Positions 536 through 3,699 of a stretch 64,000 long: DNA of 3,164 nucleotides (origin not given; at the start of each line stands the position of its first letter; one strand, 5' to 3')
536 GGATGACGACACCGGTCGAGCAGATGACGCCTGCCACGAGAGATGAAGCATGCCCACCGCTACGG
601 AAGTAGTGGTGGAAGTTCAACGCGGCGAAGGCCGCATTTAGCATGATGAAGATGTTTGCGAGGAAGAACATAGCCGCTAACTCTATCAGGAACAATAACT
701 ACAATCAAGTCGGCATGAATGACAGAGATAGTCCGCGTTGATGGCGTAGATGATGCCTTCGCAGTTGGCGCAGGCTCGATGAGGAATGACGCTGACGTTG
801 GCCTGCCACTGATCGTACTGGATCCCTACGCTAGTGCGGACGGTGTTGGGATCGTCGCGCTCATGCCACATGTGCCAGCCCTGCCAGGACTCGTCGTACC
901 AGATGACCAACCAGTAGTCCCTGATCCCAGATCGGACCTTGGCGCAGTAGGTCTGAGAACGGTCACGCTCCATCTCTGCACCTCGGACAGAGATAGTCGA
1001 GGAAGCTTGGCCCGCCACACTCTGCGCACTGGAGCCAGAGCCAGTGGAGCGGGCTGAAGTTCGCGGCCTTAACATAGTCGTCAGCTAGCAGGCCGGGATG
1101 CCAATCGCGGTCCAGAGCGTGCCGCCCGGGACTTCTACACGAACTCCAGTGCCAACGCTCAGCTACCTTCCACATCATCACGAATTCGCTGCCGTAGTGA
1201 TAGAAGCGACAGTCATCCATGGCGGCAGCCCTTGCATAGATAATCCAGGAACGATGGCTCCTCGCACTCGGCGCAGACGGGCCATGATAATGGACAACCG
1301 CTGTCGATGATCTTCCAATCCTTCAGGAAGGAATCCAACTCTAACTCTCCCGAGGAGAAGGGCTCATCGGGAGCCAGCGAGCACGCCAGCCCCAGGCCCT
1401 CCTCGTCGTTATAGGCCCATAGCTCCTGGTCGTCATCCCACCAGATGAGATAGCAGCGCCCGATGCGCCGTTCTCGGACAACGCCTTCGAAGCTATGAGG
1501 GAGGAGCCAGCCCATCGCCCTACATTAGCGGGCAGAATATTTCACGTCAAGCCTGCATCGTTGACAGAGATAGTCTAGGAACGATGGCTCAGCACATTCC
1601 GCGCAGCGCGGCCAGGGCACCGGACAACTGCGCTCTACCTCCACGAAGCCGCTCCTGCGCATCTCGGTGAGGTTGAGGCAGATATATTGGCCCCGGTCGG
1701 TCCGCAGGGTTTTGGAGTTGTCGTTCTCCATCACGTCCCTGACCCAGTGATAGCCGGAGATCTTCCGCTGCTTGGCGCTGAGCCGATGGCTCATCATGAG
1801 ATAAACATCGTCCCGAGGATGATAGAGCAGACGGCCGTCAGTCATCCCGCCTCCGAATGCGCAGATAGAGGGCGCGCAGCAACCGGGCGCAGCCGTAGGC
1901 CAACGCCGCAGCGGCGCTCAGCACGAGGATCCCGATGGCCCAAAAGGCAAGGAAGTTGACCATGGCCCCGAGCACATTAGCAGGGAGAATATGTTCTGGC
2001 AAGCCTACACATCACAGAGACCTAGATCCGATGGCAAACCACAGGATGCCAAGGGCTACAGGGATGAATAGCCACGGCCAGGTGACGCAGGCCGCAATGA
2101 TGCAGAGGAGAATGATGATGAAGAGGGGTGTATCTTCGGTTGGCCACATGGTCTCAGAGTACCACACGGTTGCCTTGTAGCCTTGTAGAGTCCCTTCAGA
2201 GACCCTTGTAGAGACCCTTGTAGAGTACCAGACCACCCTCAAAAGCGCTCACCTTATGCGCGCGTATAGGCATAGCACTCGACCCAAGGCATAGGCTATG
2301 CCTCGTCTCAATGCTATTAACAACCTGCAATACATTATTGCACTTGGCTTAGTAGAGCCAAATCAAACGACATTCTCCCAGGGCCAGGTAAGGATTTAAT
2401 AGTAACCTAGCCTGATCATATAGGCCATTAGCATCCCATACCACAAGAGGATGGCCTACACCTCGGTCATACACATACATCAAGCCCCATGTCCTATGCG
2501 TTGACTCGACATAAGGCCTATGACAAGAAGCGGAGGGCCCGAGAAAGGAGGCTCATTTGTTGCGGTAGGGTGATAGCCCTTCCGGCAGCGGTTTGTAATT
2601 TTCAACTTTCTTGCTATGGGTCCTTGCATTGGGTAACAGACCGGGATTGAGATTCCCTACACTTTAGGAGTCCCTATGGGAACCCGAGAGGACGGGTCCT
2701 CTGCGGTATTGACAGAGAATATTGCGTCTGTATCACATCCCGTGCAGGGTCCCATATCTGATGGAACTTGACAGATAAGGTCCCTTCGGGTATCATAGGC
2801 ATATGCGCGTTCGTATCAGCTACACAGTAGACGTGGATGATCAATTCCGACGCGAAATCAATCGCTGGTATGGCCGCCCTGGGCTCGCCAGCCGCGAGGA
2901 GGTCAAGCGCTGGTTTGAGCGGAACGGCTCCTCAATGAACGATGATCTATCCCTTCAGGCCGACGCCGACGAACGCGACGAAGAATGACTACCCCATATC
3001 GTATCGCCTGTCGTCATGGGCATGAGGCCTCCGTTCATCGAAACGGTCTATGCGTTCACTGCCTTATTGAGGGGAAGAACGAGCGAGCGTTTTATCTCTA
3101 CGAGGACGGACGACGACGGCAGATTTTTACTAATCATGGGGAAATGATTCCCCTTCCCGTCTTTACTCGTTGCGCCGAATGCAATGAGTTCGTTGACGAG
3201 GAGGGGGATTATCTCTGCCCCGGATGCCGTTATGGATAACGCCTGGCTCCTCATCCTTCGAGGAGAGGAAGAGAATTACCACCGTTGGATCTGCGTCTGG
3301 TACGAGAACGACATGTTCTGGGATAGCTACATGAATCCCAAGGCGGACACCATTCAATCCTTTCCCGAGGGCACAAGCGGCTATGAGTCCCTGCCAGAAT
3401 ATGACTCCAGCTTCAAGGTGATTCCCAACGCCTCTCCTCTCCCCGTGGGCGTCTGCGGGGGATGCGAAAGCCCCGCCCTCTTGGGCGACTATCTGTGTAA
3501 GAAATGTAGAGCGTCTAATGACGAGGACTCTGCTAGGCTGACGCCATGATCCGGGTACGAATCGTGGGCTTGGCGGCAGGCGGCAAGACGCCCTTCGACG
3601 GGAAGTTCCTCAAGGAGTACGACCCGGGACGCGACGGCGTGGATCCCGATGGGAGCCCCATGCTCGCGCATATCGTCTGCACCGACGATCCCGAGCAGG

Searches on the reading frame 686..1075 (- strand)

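Call 40: search_protein_families(library=pfam, proteins=[window:686-1075:-], max_evalue=0.1)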
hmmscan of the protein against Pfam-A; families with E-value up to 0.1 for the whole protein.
window:686-1075:- (129 aa): 1 family
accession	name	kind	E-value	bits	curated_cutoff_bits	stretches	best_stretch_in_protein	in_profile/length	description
PF15841.10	TMEM239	-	0.03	14.7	27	1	57-120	23-85/155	Transmembrane protein 239 family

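Call 41: search_protein_families(library=phrogs, proteins=[window:686-1075:-], max_evalue=0.1)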
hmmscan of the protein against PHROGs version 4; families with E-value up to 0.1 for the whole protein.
window:686-1075:- (129 aa): 0 families

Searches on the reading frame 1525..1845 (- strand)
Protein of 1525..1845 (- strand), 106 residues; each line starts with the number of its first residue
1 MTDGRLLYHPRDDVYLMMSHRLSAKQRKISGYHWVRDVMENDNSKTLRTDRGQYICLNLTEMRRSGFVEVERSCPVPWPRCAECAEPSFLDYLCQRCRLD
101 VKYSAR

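Call 40: search_protein_families(library=pfam, proteins=[window:1525-1845:-], max_evalue=0.1)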
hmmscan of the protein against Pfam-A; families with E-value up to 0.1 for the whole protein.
window:1525-1845:- (106 aa): 1 family
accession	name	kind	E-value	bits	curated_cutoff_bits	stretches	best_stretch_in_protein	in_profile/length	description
PF03872.18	RseA_N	-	0.078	14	24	1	24-59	28-63/87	Anti sigma-E protein RseA, N-terminal domain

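Call 41: search_protein_families(library=phrogs, proteins=[window:1525-1845:-], max_evalue=0.1)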
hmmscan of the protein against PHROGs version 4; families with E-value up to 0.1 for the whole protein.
window:1525-1845:- (106 aa): 1 family
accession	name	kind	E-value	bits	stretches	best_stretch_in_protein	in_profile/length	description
phrog_2652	-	unknown function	0.056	14.2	1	5-30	13-38/85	-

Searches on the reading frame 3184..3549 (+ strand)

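Call 40: search_protein_families(library=pfam, proteins=[window:3184-3549:+], max_evalue=0.1)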
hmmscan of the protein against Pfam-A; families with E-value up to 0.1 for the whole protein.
window:3184-3549:+ (121 aa): 0 families

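Call 41: search_protein_families(library=phrogs, proteins=[window:3184-3549:+], max_evalue=0.1)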
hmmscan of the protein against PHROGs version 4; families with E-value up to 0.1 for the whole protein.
window:3184-3549:+ (121 aa): 1 family
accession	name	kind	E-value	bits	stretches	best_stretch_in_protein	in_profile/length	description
phrog_24410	-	unknown function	0.067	14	1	91-118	7-34/67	-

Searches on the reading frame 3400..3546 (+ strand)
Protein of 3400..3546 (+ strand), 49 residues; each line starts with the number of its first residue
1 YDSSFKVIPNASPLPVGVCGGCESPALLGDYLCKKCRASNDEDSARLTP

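Call 36: find_homologous_proteins(query=A3, max_evalue=10)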
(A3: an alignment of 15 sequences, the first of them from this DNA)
Query A3 (15 sequences) (49 aa, profile of the alignment): 3 proteins with E <= 10 among 51 candidates.
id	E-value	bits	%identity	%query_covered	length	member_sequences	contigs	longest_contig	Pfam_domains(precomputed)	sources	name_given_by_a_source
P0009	3.6e-9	54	47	57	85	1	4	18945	-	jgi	jgi:hypothetical protein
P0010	6.4e-8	50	47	39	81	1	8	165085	-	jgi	jgi:hypothetical protein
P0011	5.2e-7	47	54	47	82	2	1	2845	-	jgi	jgi:hypothetical protein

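Call 38: find_encoding_contigs(protein=P0010, flank=10000, max_places=10)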
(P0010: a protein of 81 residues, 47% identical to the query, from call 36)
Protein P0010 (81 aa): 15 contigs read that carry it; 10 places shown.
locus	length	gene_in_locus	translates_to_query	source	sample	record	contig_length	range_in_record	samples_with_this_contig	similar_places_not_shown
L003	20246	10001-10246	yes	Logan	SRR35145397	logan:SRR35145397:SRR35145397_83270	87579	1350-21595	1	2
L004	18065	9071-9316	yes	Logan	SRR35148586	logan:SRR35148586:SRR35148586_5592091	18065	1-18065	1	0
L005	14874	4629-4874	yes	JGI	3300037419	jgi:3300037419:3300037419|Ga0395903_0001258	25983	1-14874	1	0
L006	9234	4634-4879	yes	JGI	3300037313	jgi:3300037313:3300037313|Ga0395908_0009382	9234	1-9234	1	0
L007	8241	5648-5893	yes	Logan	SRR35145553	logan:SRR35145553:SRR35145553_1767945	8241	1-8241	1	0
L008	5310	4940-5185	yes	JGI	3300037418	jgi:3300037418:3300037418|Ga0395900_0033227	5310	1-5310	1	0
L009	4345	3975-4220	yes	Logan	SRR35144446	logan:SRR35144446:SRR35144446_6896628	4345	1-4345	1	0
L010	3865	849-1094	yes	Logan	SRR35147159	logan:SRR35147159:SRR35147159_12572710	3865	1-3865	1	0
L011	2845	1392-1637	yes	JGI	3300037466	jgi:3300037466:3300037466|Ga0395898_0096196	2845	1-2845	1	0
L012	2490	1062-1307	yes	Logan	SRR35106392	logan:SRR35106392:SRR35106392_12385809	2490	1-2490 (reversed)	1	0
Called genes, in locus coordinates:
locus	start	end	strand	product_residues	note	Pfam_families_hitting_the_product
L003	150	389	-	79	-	-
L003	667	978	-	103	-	-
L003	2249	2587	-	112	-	-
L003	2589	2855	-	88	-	-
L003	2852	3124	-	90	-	-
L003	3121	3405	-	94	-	-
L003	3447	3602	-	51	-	-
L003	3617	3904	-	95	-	-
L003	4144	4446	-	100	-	-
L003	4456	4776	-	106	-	-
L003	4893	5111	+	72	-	-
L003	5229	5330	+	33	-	-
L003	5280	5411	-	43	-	-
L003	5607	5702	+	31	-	-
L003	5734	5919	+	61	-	-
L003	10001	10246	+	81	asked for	-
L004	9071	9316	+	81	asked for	-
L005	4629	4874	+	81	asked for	-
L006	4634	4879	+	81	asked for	-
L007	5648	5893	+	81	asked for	-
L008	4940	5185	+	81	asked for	-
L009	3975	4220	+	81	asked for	-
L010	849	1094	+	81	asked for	-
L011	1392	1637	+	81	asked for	-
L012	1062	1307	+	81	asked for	-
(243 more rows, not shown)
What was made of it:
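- The Logan calls include them (call 38).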

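Call 72: search_solved_structures(query=A3, max_evalue=10, show_alignments=3)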
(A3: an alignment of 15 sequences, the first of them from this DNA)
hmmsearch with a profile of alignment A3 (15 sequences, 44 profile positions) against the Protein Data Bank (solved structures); distinct sequences matched with E-value up to 10: 26.
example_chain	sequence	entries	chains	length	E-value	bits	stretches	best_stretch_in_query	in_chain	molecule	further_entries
1mey_C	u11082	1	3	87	0.0026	20.5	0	18-33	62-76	CONSENSUS ZINC FINGER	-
5li0_4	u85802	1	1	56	0.018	17.8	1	5-24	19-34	50S ribosomal protein L32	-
5t7v_LE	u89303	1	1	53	0.018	17.7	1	5-24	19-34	50S ribosomal protein L32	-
4wce_Z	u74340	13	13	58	0.019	17.7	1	5-24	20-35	50S ribosomal protein L32 | Large ribosomal subunit protein bL32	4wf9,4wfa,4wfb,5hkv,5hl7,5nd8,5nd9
6wqn_N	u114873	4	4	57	0.024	17.4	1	5-24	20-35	50S ribosomal protein L32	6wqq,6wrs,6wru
5ngm_AZ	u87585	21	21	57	0.024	17.4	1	5-24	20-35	50S ribosomal protein L32 | Large ribosomal subunit protein bL32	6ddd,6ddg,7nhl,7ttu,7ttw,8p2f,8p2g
7p48_Z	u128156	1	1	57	0.025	17.3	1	5-24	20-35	50S ribosomal protein L32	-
6fxc_AZ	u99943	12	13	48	0.03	17.1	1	5-24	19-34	50S ribosomal protein L32 | Large ribosomal subunit protein bL32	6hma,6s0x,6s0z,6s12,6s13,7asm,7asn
5tcu_LE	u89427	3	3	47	0.043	16.6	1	5-24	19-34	50S ribosomal protein L32 | 50S ribosomalprotein L32p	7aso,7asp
6f0k_A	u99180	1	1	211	0.11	15.3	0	11-23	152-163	Cytochrome c family protein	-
7nhn_5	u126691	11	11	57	0.13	15.1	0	15-24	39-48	50S ribosomal protein L32-2 | Large ribosomal subunit protein bL32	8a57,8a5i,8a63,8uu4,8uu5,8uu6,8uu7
8q5b_A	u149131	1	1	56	0.23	14.2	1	12-29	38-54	Small CPxCG-related zinc finger protein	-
2nb9_A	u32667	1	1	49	0.25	14.1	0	17-27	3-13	Uncharacterized protein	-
5a9z_Ab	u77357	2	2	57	0.61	12.9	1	12-23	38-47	50S ribosomal protein L32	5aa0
4v7p_B2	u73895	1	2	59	0.65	12.8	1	12-23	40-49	50S ribosomal protein L32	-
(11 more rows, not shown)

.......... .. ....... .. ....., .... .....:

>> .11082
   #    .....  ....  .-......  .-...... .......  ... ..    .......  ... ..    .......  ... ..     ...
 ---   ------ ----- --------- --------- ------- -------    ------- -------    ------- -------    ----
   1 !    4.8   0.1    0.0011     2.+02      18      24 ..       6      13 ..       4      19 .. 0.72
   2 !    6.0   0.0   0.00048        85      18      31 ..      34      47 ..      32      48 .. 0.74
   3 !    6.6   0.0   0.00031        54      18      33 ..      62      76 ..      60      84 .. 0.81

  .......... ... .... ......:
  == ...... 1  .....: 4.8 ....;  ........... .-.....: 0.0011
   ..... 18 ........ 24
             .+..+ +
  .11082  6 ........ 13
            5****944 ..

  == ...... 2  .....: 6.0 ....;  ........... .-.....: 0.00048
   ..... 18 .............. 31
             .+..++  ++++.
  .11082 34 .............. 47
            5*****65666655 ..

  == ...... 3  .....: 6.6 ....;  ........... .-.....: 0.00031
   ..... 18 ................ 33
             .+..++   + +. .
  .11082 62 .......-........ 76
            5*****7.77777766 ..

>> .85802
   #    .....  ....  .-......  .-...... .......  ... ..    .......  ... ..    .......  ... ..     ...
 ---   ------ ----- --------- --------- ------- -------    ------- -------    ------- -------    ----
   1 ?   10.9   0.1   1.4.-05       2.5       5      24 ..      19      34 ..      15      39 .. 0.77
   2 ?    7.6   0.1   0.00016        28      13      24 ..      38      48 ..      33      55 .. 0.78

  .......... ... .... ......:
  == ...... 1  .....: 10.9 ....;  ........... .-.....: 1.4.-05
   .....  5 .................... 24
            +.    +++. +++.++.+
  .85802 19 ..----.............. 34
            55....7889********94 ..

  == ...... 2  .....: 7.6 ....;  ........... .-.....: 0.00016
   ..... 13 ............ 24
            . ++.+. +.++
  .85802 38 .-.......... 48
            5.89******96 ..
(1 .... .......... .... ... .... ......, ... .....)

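Call 75: predict_structure(alignment_id=A3)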
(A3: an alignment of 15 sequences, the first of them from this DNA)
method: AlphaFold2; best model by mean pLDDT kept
length: 49 residues; sequences in the alignment: 15
mean_pLDDT: 77.8   pTM: 0.51
mean pLDDT of the five models: 77.8, 77.7, 76.7, 75.3, 74.8
residues with pLDDT >= 90: 12; 70-90: 24; 50-70: 13; < 50: 0
segments of 3 or more residues with pLDDT < 50: none
pLDDT, mean of each block of 10 residues (from residue 1): 70 80 90 88 59
secondary structure, 60 per line:
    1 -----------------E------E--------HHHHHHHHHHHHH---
elements in order: H34-46
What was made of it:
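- The AF2 model of the tail has pLDDT 78 and shows a knuckle followed by a helix (call 75).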

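Call 77: fold_search(model_id=the predicted structure, library=pdb)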
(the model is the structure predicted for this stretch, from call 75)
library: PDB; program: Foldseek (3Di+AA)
matches with E <= 10: 49; with E <= 0.001: 0
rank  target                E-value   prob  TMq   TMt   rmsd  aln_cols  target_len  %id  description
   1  6n57_M                2.5e-01  0.90  0.54  0.38   4.4        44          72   25  Cryo-EM structure of Escherichia coli RNAP polymerase bound with TraR in conformation I (released 2020-02-26)
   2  5w1s_M                5.2e-01  0.69  0.52  0.38   4.4        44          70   25  X-ray crystal structure of Escherichia coli RNA polymerase and TraR complex (released 2017-06-14)
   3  5ype_A                1.6e+00  0.16  0.36  0.37   6.5        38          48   24  p62/SQSTM1 ZZ domain with Tyr-peptide (released 2018-08-29)
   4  7qep_D9               1.7e+00  0.15  0.43  0.34  11.7        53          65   19  Cryo-EM structure of the ribosome from Encephalitozoon cuniculi (released 2022-02-09)
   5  5ypf_A                2.0e+00  0.21  0.37  0.37   4.2        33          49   21  p62/SQSTM1 ZZ domain with Trp-peptide (released 2018-08-29)
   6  5yph_A                2.0e+00  0.15  0.37  0.36   6.3        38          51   24  p62/SQSTM1 ZZ domain with Ile-peptide (released 2018-08-29)
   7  6miu_A                2.0e+00  0.14  0.36  0.32   9.4        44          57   23  Crystal structure of p62 ZZ domain in complex with Arg-Glu peptide (released 2018-10-31)
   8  5ypb_A                2.3e+00  0.14  0.37  0.37   6.6        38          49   24  p62/SQSTM1 ZZ domain with His-peptide (released 2018-08-29)
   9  6g5h_d                2.3e+00  0.14  0.44  0.40   8.9        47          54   17  Cryo-EM structure of a late human pre-40S ribosomal subunit - Mature (released 2018-06-06)
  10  5ypc_A                2.5e+00  0.16  0.34  0.34   4.6        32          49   28  p62/SQSTM1 ZZ domain with Phe-peptide (released 2018-08-29)
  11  5yp8_B                2.5e+00  0.12  0.35  0.35   6.6        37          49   24  p62/SQSTM1 ZZ domain with Arg-peptide (released 2018-08-29)
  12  5ypg_A                2.7e+00  0.12  0.35  0.34   6.6        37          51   24  p62/SQSTM1 ZZ domain with Leu-peptide (released 2018-08-29)
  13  2dan_MODEL_1_A        2.7e+00  0.08  0.31  0.28  10.6        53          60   17  The solution structure of the MYND domain (LEU384-CYS430) of human Zinc finger MYND domain containing protein  (released 2006-06-14)
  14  2eqf_MODEL_1_A        2.9e+00  0.16  0.41  0.43   3.7        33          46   18  Solution structure of the 7th A20-type zinc finger domain from human tumor necrosis factor, alpha-induced prot (released 2007-10-02)
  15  6khz_A                2.9e+00  0.12  0.37  0.37   6.7        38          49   24  p62/SQSTM1 ZZ domain with Gly-peptide (released 2020-01-22)
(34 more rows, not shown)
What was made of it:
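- On DksA/TraR zinc finger: The fold match has E 0.25 (call 77).
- Closest known: DksA/TraR C4-type zinc finger. Same: TraR bound to RNA polymerase is the best fold match to the tail model (6n57_M, probability 0.90, TM 0.54) (call 77).
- Tried and rejected: PDB sequence search and Foldseek with the tail: nothing significant (calls 72, 77).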
